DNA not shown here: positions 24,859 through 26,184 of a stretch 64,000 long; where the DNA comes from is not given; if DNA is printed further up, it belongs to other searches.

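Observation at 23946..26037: Uncharacterised two-gene cassette: a 353-aa unknown tightly coupled to a PD-(D/E)xK-like 342-aa protein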

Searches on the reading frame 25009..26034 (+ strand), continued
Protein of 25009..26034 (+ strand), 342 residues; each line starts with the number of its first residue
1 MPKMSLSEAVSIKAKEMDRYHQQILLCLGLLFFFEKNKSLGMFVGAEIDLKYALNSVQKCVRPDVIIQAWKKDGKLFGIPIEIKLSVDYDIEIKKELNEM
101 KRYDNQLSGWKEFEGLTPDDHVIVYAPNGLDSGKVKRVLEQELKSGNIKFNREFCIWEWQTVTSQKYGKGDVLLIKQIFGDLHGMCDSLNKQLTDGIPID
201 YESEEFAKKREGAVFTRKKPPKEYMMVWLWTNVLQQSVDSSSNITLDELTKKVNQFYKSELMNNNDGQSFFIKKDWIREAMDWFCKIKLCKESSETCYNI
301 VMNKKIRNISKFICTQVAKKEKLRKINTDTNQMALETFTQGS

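Call 58: search_protein_families(library=pfam, proteins=[L008:4275-5012:+, L011:11061-11804:+, L015:3085-3801:-, L007:7364-8095:-, L005:10857-11375:-, L013:4106-5146:-, L011:11925-12593:+], max_evalue=0.1)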
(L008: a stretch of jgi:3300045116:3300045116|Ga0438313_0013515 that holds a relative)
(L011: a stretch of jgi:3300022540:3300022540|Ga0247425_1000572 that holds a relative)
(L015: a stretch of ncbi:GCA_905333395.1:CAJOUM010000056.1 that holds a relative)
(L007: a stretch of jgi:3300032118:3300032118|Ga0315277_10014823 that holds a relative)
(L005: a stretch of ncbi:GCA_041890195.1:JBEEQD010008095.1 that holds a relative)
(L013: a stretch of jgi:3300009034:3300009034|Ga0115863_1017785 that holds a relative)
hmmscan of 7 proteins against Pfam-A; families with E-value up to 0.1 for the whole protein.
L008:4275-5012:+ (246 aa): 1 family
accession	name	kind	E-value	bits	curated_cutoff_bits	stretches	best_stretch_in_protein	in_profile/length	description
PF00705.23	PCNA_N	-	0.0009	19.4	20.3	1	4-113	5-117/127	Proliferating cell nuclear antigen, N-terminal domain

L011:11061-11804:+ (248 aa): 5 families
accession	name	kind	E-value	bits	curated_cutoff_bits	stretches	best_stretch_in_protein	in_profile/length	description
PF00705.23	PCNA_N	-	1.8e-10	41.1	20.3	1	9-101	10-104/127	Proliferating cell nuclear antigen, N-terminal domain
PF04139.18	Rad9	-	2.9e-05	24.1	25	1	14-188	4-188/253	Rad9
PF02144.21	Rad1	-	9.3e-05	22.1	24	1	6-208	7-233/257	Repair protein Rad1/Rec1/Rad17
PF02747.20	PCNA_C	-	0.0015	19.2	23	1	125-245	5-126/128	Proliferating cell nuclear antigen, C-terminal domain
PF00712.24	DNA_pol3_beta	-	0.074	13.6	24.4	0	31-102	39-102/120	DNA polymerase III beta subunit, N-terminal domain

L015:3085-3801:- (238 aa): 4 families
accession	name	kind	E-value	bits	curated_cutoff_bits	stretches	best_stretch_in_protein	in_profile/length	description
PF18735.6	HEPN_RiboL-PSP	-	0.0004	20.8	28.4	1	50-117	118-187/191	RiboL-PSP-HEPN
PF08735.15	DUF1786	-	0.0086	15.9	25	0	119-203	50-130/252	Putative pyruvate format-lyase activating enzyme (DUF1786)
PF13102.12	Phage_int_SAM_5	-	0.017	15.9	22.3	1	88-150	10-68/98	Phage integrase SAM-like domain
PF04669.19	PBDC1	-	0.044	14.2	28.5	1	113-181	17-77/126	PBDC1 protein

L007:7364-8095:- (243 aa): 0 families

L005:10857-11375:- (172 aa): 0 families

L013:4106-5146:- (346 aa): 1 family
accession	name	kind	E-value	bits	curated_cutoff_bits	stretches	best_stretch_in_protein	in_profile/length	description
PF22716.1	SNaCT11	-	0.065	13.9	27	0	204-256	65-117/164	Short NACHT-associated C-Terminal domain, family 11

L011:11925-12593:+ (223 aa): 2 families
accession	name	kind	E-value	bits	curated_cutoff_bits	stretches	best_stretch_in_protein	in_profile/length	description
PF18912.6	DZR_2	-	0.035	14.4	27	1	136-174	10-47/56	Double zinc ribbon domain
PF24666.1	zf-C2H2_fungi_2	-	0.07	13.4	27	1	135-149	2-16/26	Fungal C2H2 zinc finger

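Call 60: list_cluster_members(proteins=[P0018, P0021, P0022, P0023, P0025, P0028, P0031, P0034, P0037, P0045])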
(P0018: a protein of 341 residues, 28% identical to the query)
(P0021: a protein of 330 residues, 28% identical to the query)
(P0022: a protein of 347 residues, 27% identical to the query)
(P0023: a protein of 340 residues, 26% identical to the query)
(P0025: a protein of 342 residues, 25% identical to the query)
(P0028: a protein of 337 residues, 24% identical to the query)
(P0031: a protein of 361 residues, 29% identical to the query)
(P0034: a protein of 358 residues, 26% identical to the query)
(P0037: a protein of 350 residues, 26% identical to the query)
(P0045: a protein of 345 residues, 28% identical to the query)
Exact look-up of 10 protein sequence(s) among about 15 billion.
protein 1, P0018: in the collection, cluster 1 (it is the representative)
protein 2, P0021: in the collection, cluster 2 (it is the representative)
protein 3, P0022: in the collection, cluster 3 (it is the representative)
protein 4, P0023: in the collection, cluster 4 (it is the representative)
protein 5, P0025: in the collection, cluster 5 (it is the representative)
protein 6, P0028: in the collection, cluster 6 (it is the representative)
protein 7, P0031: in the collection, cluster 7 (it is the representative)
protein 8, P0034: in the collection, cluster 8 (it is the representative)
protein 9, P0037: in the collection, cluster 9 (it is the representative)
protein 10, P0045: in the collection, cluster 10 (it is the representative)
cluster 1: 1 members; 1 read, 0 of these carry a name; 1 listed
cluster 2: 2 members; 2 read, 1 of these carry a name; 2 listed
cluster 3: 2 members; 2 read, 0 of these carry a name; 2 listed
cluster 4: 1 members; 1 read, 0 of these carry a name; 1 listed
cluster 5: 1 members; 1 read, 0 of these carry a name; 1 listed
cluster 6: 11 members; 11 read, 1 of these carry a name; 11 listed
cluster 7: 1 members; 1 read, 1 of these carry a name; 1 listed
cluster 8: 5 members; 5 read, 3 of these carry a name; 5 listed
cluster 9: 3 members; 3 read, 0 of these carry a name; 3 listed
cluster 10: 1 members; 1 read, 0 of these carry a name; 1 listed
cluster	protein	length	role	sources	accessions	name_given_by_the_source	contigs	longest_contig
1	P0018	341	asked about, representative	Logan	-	-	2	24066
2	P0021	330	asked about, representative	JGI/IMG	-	hypothetical protein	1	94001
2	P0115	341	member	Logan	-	-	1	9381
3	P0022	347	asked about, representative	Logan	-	-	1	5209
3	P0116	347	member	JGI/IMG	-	-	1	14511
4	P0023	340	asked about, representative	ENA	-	-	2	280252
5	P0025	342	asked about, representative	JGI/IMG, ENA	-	-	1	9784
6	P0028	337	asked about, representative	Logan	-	-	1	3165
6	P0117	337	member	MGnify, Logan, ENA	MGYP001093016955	CR=1 FL=1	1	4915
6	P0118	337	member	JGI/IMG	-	-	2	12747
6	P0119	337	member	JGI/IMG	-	-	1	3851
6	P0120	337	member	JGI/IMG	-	-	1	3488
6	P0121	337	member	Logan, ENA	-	-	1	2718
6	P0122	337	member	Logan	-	-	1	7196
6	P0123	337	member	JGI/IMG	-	-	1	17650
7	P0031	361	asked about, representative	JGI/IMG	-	hypothetical protein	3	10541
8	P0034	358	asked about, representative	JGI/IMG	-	hypothetical protein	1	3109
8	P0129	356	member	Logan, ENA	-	-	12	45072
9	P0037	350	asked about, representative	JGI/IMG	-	-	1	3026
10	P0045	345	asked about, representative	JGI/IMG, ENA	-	-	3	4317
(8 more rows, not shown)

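Call 61: find_encoding_contigs(protein=P0023, flank=10000, max_places=2)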
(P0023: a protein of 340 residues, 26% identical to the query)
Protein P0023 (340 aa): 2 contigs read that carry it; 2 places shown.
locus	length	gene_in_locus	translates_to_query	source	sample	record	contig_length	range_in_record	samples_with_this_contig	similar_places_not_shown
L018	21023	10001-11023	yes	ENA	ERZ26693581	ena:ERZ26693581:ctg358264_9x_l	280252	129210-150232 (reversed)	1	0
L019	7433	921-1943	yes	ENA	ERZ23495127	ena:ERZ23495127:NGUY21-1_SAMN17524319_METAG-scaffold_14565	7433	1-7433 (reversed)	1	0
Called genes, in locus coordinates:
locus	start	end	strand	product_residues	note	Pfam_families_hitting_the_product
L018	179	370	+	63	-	-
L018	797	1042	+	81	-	-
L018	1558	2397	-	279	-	-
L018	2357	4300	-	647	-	PF04851:ResIII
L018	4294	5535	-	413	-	PF01555:N6_N4_Mtase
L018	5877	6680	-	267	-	PF01555:N6_N4_Mtase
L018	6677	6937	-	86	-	-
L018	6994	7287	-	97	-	-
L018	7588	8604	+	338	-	PF01609:DDE_Tnp_1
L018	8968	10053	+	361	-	-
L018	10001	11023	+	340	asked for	-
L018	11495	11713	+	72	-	-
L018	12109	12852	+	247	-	-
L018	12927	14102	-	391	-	PF08843:AbiEii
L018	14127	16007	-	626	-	PF02518:HATPase_c (weak), PF13589:HATPase_c_3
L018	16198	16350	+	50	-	-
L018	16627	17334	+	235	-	PF00702:Hydrolase (faint), PF05116:S6PP (faint), PF08282:Hydrolase_3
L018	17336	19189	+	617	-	PF03485:Arg_tRNA_synt_N, PF00750:tRNA-synt_1d, PF05746:DALR_1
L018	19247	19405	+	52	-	-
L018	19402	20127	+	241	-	-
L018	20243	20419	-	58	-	-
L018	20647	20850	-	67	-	PF01527:HTH_Tnp_1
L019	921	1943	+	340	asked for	-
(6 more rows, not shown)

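Call 62: find_encoding_contigs(protein=P0021, flank=10000, max_places=2)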
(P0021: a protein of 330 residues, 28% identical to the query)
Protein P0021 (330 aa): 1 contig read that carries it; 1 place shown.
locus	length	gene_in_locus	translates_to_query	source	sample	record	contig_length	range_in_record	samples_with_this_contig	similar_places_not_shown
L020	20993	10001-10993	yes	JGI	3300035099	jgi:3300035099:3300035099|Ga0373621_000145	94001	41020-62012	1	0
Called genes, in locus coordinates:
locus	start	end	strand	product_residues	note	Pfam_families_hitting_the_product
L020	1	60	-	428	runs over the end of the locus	PF01094:ANF_receptor, PF13458:Peripla_BP_6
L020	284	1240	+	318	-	PF02653:BPD_transp_2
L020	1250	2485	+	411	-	PF02653:BPD_transp_2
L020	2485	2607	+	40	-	-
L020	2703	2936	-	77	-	-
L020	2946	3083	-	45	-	-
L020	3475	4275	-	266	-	PF00575:S1, PF07541:EIF_2_alpha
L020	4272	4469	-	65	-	PF01667:Ribosomal_S27e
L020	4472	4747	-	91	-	PF00935:Ribosomal_L44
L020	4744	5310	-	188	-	PF22090:Gins51_C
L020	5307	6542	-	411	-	PF01896:DNA_primase_S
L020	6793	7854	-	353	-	PF04104:DNA_primase_lrg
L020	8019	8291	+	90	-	PF01918:Alba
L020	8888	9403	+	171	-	-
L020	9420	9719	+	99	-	-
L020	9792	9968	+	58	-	-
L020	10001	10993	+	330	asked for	-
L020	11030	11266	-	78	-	-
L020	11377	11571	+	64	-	-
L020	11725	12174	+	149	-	PF09339:HTH_IclR (faint), PF01978:TrmB (weak), PF12840:HTH_20 (weak), PF13412:HTH_24 (faint), PF13384:HTH_23 (faint)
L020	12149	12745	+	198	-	PF26425:PIN_halo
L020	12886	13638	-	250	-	PF00705:PCNA_N, PF02747:PCNA_C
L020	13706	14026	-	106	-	PF02150:Zn_ribbon_RPB9 (weak), PF07282:Cas12f1-like_TNB (faint), PF08271:Zn_Ribbon_TF (faint), PF08792:A2L_zn_ribbon (faint), PF12773:DZR (faint), PF26040:Zn_ribbon_CLPX_N (faint), PF01096:Zn_ribbon_TFIIS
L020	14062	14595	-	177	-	PF01949:Endo_dU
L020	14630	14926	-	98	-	PF13656:RNA_pol_L_2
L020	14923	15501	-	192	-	-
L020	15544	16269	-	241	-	PF01170:UPF0020, PF05175:MTS, PF06325:PrmA, PF13847:Methyltransf_31, PF13649:Methyltransf_25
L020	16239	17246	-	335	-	PF01866:Diphthamide_syn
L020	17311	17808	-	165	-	PF00252:Ribosomal_L16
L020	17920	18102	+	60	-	-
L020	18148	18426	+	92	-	-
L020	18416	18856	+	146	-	-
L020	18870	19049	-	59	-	-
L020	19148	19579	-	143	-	PF01850:PIN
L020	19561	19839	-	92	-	PF26688:RHH_12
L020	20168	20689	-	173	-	PF11848:DUF3368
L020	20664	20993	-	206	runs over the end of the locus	PF03683:UPF0175 (faint)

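Call 63: find_encoding_contigs(protein=P0129, flank=10000, max_places=3)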
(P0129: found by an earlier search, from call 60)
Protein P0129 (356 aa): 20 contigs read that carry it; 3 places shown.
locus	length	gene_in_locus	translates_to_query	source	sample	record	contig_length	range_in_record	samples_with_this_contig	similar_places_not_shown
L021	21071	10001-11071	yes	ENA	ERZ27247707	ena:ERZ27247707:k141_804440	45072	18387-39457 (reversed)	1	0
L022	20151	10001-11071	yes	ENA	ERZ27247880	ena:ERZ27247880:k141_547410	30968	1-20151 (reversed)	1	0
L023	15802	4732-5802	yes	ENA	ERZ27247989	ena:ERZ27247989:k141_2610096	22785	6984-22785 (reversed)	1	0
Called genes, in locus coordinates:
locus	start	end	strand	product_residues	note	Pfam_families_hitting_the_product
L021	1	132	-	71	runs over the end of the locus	PF01423:LSM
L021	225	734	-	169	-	PF04079:SMC_ScpB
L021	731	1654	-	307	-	PF02616:SMC_ScpA (faint)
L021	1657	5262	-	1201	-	PF02463:SMC_N, PF13175:AAA_15, PF13304:AAA_21 (faint), PF13555:AAA_29, PF24161:CCDC39, PF06470:SMC_hinge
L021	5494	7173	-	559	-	PF01555:N6_N4_Mtase, PF22722:NA-iREase1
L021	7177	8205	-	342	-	PF03050:DDE_Tnp_IS66, PF13610:DDE_Tnp_IS240, PF13683:rve_3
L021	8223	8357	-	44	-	-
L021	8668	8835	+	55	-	-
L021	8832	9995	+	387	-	-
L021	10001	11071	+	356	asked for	-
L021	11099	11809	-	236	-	PF18728:HEPN_AbiV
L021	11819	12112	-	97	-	-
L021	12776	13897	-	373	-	PF13439:Glyco_transf_4, PF13579:Glyco_trans_4_4, PF00534:Glycos_transf_1 (weak), PF13692:Glyco_trans_1_4, PF13524:Glyco_trans_1_2 (weak)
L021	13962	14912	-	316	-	PF01408:GFO_IDH_MocA, PF02894:GFO_IDH_MocA_C, PF22725:GFO_IDH_MocA_C3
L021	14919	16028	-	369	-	PF01041:DegT_DnrJ_EryC1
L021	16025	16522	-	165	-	PF25084:LbH_EIF2B (weak), PF25087:GMPPB_C (faint), PF00132:Hexapep, PF14602:Hexapep_2 (weak)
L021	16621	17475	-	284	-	PF00483:NTP_transferase, PF12804:NTP_transf_3 (weak)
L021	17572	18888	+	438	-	PF03721:UDPG_MGDP_dh_N, PF00984:UDPG_MGDP_dh, PF03720:UDPG_MGDP_dh_C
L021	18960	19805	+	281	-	PF00535:Glycos_transf_2, PF10111:Glyco_tranf_2_2 (weak), PF13641:Glyco_tranf_2_3, PF13632:Glyco_trans_2_3 (weak)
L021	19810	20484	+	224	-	PF00535:Glycos_transf_2, PF13641:Glyco_tranf_2_3 (weak)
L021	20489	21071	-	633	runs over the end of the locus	PF03415:Peptidase_C11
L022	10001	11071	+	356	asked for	-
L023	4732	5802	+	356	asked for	-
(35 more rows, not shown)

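Call 67: list_cluster_members(proteins=[P0046, P0047, P0054, P0062, P0072, P0083, P0086, P0087, P0089, P0095])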
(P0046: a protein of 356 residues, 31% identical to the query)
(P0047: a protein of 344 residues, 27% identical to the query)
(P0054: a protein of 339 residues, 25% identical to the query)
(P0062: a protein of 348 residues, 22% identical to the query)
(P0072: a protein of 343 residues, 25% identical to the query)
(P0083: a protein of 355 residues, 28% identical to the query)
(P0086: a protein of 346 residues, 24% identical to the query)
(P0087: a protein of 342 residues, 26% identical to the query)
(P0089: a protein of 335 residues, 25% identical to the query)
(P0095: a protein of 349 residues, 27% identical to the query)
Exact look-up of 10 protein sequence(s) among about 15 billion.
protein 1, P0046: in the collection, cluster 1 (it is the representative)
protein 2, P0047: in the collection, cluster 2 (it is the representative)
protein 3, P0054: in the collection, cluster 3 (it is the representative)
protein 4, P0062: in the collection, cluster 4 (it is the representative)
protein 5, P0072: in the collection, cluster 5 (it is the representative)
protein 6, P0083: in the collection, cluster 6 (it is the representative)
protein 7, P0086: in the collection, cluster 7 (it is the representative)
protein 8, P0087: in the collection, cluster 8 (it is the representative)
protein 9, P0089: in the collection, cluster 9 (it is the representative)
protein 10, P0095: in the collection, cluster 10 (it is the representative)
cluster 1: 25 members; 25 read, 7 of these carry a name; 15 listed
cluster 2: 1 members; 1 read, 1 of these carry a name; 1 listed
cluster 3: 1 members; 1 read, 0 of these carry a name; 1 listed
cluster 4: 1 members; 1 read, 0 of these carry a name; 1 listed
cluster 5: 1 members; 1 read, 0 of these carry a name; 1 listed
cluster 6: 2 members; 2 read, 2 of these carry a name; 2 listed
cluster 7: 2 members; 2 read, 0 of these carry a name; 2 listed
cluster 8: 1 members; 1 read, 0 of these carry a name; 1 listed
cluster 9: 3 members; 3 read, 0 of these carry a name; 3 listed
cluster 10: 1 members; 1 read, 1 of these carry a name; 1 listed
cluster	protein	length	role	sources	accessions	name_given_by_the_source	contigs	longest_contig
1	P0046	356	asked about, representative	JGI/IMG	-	-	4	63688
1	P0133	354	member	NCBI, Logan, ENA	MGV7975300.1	MAG: hypothetical protein AB2L16_00195 [Anaerolineaceae bacterium]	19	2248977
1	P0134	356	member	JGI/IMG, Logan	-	hypothetical protein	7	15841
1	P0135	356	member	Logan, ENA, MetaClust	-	\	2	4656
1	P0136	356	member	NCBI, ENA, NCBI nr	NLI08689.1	MAG: hypothetical protein GX457_16615 [Thermotogaceae bacterium] | hypothetical protein [Thermotogaceae bacterium]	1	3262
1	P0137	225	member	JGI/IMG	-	hypothetical protein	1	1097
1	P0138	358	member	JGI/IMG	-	hypothetical protein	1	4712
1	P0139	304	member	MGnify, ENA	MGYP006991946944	FL=1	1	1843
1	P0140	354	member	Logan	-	-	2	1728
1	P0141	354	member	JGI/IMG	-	-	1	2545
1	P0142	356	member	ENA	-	-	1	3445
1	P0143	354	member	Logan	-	-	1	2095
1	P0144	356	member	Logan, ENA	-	-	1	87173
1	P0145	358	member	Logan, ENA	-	-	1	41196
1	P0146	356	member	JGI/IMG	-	-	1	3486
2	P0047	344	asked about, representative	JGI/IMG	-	hypothetical protein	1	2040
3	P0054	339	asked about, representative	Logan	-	-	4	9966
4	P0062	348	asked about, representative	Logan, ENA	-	-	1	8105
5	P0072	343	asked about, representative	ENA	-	-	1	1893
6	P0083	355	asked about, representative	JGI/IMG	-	hypothetical protein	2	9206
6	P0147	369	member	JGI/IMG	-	hypothetical protein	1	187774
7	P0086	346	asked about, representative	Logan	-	-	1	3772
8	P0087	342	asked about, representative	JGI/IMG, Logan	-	-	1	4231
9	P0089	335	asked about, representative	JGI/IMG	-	-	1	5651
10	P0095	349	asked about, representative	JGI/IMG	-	hypothetical protein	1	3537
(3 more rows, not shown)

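Call 68: find_encoding_contigs(protein=P0133, flank=10000, max_places=2)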
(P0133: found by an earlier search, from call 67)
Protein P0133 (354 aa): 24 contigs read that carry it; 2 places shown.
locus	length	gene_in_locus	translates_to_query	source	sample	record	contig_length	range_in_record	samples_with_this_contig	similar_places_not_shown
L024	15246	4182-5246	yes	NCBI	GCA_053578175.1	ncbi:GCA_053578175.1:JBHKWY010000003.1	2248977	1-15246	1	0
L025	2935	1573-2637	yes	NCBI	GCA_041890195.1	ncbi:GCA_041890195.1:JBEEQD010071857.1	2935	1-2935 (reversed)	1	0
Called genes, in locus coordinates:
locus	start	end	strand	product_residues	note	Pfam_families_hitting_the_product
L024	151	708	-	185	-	PF04542:Sigma70_r2, PF08281:Sigma70_r4_2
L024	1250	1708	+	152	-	-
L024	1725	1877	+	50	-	-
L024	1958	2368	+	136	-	PF07811:TadE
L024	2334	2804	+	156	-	PF13400:Tad (weak)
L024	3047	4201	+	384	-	-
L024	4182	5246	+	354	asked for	-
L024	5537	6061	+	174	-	-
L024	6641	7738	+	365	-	PF04098:Rad52_Rad22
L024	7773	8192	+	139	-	PF00436:SSB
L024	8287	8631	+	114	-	-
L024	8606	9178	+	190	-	-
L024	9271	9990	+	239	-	PF20582:UPF0758_N (weak), PF14520:HHH_5 (weak), PF04002:RadC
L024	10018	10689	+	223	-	PF03104:DNA_pol_B_exo1 (weak), PF13482:RNase_H_2 (faint), PF10108:DNA_pol_B_exo2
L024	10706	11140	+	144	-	-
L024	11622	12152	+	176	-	-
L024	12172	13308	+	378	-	PF00712:DNA_pol3_beta, PF02767:DNA_pol3_beta_2, PF02768:DNA_pol3_beta_3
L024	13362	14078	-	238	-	PF01582:TIR, PF13676:TIR_2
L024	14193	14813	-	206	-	-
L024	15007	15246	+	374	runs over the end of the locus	-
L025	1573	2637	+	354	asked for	-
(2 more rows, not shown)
